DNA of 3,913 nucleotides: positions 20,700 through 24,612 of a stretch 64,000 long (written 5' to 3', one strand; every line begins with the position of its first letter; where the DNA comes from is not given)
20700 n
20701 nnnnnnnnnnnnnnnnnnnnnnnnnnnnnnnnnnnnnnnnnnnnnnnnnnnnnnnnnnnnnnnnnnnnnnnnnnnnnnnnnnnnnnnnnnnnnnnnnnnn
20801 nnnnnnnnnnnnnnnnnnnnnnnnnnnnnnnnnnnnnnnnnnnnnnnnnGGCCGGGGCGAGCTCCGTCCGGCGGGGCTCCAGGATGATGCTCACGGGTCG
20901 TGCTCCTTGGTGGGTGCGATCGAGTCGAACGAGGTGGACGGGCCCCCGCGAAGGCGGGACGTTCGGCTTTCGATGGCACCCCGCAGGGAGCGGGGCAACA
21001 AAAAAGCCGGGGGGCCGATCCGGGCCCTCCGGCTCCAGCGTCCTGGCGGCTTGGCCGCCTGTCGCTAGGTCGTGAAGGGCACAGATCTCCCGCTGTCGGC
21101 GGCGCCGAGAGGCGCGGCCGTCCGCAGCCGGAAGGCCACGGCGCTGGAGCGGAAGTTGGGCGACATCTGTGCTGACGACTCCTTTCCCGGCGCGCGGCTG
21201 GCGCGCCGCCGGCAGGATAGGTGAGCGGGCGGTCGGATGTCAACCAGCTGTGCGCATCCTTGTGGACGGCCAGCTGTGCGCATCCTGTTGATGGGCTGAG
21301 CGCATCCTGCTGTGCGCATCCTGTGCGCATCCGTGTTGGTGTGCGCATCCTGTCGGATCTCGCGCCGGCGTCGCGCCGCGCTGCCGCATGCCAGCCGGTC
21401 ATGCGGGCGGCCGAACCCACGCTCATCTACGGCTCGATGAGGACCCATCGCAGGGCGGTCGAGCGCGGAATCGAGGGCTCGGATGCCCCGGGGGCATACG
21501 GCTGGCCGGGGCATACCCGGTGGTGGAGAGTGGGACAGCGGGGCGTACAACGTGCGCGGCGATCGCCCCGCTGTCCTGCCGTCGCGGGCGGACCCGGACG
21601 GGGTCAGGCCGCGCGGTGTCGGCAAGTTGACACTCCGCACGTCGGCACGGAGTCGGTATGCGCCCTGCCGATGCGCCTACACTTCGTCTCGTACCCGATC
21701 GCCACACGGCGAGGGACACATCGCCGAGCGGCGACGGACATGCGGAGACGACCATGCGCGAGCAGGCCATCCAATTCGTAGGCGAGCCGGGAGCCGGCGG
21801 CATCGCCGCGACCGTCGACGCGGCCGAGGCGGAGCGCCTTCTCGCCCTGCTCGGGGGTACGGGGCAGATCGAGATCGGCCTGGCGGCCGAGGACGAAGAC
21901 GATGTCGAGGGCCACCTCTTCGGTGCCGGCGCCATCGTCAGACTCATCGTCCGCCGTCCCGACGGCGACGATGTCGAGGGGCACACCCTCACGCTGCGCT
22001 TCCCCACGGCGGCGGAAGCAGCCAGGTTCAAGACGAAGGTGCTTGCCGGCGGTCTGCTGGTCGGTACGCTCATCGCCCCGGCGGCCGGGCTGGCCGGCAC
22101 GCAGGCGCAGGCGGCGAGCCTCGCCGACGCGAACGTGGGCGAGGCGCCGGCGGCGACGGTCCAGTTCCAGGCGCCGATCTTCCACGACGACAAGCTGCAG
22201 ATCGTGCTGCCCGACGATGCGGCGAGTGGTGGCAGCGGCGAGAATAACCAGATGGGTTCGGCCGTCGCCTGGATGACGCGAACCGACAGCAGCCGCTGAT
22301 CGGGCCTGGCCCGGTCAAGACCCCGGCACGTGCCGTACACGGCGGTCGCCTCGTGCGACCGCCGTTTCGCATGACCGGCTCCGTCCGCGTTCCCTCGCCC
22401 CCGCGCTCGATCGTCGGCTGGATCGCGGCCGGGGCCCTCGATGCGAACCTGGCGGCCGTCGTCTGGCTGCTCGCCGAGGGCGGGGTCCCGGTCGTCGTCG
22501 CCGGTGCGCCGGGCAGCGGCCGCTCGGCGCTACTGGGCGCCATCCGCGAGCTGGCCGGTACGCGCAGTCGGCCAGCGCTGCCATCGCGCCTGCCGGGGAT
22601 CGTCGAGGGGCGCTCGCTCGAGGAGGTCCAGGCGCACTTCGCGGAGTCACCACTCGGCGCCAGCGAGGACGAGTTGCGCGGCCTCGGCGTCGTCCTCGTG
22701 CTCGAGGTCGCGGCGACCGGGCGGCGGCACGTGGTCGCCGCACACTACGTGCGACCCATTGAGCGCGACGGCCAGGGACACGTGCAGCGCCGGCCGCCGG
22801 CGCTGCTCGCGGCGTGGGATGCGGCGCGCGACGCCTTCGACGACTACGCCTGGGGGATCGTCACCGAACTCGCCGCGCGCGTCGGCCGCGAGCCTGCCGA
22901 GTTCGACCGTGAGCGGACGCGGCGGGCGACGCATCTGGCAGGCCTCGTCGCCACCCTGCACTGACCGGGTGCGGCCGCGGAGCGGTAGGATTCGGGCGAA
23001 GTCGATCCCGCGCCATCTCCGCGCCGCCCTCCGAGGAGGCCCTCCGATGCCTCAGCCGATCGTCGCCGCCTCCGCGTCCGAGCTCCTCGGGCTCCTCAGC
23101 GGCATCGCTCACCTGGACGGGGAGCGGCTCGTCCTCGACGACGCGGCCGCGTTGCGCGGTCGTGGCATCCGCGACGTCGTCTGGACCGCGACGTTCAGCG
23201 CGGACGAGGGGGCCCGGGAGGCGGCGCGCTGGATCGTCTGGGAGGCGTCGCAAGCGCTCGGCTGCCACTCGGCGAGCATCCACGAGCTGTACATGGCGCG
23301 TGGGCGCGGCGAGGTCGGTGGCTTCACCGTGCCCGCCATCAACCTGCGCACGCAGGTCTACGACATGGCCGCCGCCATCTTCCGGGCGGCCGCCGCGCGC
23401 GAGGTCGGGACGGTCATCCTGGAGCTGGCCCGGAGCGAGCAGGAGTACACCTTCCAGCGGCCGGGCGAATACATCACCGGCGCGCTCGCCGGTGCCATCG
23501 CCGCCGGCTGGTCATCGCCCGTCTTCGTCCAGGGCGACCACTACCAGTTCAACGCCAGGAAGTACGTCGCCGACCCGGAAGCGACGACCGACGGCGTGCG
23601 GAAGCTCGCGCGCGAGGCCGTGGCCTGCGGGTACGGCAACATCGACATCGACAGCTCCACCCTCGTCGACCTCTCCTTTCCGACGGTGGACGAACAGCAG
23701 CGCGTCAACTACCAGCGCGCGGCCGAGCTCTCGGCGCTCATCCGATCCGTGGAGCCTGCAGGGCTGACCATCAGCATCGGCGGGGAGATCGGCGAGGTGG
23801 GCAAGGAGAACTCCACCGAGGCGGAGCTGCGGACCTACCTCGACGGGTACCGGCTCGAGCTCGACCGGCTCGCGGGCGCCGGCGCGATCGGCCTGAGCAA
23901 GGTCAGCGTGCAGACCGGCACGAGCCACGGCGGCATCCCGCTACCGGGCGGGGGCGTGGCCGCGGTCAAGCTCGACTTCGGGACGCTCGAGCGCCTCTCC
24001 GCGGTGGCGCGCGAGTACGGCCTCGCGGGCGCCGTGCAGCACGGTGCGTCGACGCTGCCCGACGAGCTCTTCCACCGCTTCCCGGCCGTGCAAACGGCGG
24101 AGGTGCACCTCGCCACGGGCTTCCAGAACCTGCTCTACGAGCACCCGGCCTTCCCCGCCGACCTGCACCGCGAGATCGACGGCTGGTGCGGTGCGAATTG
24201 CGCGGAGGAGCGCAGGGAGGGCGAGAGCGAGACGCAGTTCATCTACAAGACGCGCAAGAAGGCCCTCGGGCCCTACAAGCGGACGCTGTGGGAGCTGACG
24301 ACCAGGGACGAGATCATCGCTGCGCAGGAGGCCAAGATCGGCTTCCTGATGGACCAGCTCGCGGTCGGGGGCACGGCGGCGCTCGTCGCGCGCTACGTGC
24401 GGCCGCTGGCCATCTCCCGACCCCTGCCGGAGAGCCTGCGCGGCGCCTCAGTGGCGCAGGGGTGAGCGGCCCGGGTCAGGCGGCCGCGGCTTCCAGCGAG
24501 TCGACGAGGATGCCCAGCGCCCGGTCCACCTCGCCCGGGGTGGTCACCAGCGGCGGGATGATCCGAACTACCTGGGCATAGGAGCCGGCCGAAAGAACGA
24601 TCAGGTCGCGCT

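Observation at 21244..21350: Six same-orientation copies of (A/T)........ packed into 100 bp, abutting the -35 element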

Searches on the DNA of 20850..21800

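Call 30: search_rna_families(source=window, start=20850, end=21800, threshold=evalue, max_evalue=10)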
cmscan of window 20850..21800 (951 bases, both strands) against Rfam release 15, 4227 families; matches with E-value up to 10: 9.
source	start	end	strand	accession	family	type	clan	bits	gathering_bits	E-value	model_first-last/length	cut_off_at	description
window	21002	21029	-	RF02802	PyrR204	Gene; snRNA; snoRNA; HACA-box;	-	19.2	71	0.38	1-57/57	no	Pyrobaculum sRNA 204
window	21318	21382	+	RF02784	SorX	Gene; sRNA;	-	19.1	46.6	0.08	1-73/73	no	Singlet oxygen resistance RNA X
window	20999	21086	-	RF02883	BcKCsr2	Gene; sRNA;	-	18.8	40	0.1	1-129/129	no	Burkholderia sRNA 2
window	21188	21221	+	RF03006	M23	Gene; sRNA;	-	17.4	41.2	2.2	1-53/53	no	M23 RNA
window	20900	20993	+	RF03900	mir-9242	Gene; miRNA;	-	17.1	62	7.3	1-66/66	no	mir-9242 microRNA precursor family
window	21625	21771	-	RF02868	ncS037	Gene; sRNA;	-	16.6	112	4.3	1-152/152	no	Burkholderia sRNA 37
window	21181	21235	-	RF03006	M23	Gene; sRNA;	-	15.7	41.2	6.1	1-53/53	no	M23 RNA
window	21576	21678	-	RF01812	Pxr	Gene; sRNA;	-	14.8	80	8.3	1-109/109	no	Pxr regulatory sRNA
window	20994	21045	-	RF02133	HOXB13-AS1_2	Gene; lncRNA;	-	12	40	6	1-81/81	no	HOXB13 antisense RNA 1 conserved region 2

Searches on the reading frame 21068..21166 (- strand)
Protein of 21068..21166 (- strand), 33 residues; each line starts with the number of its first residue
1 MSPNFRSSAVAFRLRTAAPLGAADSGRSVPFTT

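Call 54: find_encoding_contigs(protein=window:21068-21166:-, flank=1500, max_places=10)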
Protein seq(33 aa) (33 aa): 3 contigs read that carry it; 2 places shown.
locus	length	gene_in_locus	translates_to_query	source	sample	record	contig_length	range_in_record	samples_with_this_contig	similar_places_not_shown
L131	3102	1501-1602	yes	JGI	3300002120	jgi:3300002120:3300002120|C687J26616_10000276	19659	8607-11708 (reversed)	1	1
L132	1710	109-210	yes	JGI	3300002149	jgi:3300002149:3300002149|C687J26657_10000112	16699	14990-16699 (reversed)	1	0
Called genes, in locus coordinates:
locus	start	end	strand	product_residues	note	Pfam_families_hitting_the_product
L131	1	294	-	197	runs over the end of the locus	-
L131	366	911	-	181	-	-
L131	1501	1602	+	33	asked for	-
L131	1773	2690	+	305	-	-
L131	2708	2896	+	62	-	-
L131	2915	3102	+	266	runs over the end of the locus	PF01061:ABC2_membrane, PF12698:ABC2_membrane_3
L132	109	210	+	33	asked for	-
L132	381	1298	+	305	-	PF00005:ABC_tran, PF13304:AAA_21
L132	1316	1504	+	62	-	-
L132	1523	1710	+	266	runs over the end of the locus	PF01061:ABC2_membrane, PF12698:ABC2_membrane_3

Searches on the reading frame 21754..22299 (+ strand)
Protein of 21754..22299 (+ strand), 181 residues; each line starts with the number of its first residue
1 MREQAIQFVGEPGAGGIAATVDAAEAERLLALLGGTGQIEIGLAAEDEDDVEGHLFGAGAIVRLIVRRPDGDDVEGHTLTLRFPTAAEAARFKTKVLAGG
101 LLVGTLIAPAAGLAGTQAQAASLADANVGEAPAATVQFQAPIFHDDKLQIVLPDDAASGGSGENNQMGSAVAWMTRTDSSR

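Call 13: search_protein_families(library=pfam, proteins=[window:21754-22296:+], max_evalue=0.001)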
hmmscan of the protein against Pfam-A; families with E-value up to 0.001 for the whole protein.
window:21754-22296:+ (181 aa): 0 families

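Call 40: search_protein_families(library=ncbifam, proteins=[window:21754-22296:+], max_evalue=0.001)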
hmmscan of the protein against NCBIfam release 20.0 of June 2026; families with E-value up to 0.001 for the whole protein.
window:21754-22296:+ (181 aa): 0 families

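Call 57: find_encoding_contigs(protein=window:21754-22299:+, flank=1500, max_places=10)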
Protein window:21754-22299:+ (181 aa): 21 contigs read that carry it; 10 places shown.
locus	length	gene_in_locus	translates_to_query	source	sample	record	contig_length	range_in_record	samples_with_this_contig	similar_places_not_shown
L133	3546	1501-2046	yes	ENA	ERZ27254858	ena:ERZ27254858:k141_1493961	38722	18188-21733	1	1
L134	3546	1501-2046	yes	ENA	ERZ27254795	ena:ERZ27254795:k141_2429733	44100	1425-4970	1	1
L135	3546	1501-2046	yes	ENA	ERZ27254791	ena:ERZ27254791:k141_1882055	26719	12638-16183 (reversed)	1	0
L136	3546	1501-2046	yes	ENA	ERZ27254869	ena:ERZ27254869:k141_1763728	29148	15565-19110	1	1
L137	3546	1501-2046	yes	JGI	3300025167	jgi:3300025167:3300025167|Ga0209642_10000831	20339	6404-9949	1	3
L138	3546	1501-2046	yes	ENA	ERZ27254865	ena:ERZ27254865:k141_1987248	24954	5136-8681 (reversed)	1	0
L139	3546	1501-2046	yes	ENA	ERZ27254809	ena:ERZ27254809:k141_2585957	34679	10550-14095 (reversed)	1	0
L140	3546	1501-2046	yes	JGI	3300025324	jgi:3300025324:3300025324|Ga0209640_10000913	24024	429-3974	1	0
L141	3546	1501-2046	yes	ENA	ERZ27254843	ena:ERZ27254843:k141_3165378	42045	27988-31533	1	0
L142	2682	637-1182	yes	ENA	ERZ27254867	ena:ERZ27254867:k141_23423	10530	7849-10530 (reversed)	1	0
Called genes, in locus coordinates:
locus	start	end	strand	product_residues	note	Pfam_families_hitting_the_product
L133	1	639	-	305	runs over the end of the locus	PF00005:ABC_tran, PF13304:AAA_21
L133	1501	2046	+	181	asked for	-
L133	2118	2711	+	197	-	-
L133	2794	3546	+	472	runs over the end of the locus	PF01116:F_bP_aldolase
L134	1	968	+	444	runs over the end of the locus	PF13518:HTH_28 (weak), PF13551:HTH_29, PF13565:HTH_32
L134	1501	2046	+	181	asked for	-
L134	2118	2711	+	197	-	-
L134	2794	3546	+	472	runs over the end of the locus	PF01116:F_bP_aldolase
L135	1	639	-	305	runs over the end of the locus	PF00005:ABC_tran, PF13304:AAA_21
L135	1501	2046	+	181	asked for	-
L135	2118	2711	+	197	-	-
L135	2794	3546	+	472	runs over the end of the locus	PF01116:F_bP_aldolase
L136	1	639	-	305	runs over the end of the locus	PF00005:ABC_tran, PF13304:AAA_21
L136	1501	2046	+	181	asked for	-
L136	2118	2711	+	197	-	-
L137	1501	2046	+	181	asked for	-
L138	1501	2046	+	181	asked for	-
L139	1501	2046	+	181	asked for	-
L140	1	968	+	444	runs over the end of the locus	PF13518:HTH_28 (weak), PF13551:HTH_29, PF13565:HTH_32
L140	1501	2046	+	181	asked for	-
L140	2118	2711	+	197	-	-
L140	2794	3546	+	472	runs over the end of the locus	PF01116:F_bP_aldolase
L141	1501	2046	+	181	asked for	-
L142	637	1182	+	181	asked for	-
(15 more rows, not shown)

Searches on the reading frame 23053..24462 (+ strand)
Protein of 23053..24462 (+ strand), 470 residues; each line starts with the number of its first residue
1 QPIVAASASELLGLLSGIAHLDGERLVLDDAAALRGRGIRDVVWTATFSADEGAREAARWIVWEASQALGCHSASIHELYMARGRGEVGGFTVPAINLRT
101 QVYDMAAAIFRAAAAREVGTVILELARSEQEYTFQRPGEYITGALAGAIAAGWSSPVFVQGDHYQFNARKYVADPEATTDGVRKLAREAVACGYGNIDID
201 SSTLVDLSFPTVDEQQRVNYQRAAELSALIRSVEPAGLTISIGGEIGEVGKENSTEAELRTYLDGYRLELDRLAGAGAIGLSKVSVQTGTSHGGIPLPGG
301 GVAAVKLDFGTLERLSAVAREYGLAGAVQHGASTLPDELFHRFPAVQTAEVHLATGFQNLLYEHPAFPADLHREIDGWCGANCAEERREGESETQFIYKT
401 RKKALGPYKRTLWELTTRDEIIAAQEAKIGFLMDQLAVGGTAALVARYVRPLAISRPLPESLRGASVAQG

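Call 13: search_protein_families(library=pfam, proteins=[window:23053-24462:+], max_evalue=0.001)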
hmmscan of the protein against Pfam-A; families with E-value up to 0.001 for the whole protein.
window:23053-24462:+ (470 aa): 1 family
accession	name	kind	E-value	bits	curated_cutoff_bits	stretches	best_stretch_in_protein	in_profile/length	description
PF01116.26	F_bP_aldolase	-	1.3e-10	41.7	25.5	1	89-359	13-235/277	Fructose-bisphosphate aldolase class-II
